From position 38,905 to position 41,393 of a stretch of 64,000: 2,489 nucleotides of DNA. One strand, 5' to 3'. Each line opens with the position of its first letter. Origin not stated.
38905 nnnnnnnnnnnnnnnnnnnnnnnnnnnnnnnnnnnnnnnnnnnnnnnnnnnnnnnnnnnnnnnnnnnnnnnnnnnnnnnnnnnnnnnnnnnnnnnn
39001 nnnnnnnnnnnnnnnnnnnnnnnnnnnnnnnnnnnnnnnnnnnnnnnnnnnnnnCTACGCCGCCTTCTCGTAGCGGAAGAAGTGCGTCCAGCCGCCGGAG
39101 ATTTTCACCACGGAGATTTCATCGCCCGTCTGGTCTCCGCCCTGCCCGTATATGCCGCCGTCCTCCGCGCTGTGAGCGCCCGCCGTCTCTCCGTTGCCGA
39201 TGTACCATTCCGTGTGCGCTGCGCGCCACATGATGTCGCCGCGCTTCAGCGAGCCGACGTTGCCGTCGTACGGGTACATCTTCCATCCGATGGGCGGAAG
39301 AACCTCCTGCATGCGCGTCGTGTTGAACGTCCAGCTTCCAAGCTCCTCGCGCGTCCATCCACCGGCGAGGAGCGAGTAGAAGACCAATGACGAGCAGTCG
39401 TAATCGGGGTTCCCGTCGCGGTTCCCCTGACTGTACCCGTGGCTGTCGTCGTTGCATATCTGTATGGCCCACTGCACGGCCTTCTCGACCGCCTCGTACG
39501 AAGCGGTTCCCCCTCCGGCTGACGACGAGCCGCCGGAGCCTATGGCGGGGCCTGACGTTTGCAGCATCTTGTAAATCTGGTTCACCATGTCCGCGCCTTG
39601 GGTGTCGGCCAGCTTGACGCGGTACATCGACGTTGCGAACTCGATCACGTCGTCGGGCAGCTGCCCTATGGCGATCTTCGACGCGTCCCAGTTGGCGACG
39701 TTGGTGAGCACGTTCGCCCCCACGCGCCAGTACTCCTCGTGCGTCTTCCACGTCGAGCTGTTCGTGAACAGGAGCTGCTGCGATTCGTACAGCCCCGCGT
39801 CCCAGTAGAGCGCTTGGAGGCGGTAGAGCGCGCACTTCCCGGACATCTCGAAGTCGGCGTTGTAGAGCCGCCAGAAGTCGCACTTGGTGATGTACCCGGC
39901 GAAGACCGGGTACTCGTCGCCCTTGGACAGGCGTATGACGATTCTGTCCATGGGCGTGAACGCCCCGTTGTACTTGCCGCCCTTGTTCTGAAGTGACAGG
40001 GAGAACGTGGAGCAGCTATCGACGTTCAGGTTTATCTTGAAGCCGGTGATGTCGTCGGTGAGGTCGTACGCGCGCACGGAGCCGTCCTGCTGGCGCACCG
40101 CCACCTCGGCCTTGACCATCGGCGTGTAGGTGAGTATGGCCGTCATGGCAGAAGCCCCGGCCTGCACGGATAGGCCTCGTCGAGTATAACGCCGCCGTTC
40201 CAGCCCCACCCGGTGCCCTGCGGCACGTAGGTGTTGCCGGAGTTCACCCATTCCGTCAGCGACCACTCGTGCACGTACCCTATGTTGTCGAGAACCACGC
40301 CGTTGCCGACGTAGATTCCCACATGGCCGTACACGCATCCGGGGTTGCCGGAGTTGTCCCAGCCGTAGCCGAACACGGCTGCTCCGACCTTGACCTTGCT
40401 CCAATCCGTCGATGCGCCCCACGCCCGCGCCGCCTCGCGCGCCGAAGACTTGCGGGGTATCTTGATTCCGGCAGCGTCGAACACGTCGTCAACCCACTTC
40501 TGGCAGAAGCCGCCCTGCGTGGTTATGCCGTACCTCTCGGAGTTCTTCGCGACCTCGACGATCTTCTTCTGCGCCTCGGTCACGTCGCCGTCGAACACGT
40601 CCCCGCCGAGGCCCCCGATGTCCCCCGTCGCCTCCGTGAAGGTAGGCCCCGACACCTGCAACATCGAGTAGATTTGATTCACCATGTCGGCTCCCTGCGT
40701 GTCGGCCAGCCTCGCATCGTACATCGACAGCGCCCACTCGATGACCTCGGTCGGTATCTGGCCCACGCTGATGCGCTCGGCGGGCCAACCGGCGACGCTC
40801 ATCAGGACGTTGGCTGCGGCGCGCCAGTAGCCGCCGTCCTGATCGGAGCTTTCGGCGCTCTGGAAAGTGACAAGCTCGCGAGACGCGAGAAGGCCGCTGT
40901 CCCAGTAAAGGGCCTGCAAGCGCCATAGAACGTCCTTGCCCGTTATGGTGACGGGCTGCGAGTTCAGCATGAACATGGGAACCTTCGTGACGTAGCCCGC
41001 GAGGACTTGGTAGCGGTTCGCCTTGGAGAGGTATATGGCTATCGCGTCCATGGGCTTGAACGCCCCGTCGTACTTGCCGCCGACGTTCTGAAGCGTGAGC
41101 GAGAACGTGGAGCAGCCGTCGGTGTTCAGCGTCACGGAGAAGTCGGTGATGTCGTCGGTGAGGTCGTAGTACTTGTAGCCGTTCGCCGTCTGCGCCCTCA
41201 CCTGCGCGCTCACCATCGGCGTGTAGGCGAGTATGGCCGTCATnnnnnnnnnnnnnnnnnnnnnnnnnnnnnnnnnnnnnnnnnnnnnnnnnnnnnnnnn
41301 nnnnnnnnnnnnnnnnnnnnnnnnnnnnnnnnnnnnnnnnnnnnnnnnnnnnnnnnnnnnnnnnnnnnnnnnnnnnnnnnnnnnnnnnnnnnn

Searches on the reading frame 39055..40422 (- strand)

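Call 40: search_protein_families(library=pfam, proteins=[window:39055-40422:-], max_evalue=0.001)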
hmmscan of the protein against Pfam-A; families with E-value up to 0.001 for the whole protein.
window:39055-40422:- (455 aa): 2 families
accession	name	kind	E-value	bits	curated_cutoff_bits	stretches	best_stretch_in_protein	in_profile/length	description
PF05382.19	Amidase_5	-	9.3e-09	35.8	21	1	313-399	3-80/142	Bacteriophage peptidoglycan hydrolase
PF25309.1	ELLD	-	2.2e-08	34.6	27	0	313-413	48-174/175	Endolysin-like domain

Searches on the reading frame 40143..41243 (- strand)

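Call 40: search_protein_families(library=pfam, proteins=[window:40143-41243:-], max_evalue=0.001)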
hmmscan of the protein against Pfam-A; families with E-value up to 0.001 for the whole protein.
window:40143-41243:- (366 aa): 1 family
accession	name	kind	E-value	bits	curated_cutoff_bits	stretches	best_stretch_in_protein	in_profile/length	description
PF00877.26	NLPC_P60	-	0.00022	21.6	23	1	239-321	7-81/105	NlpC/P60 family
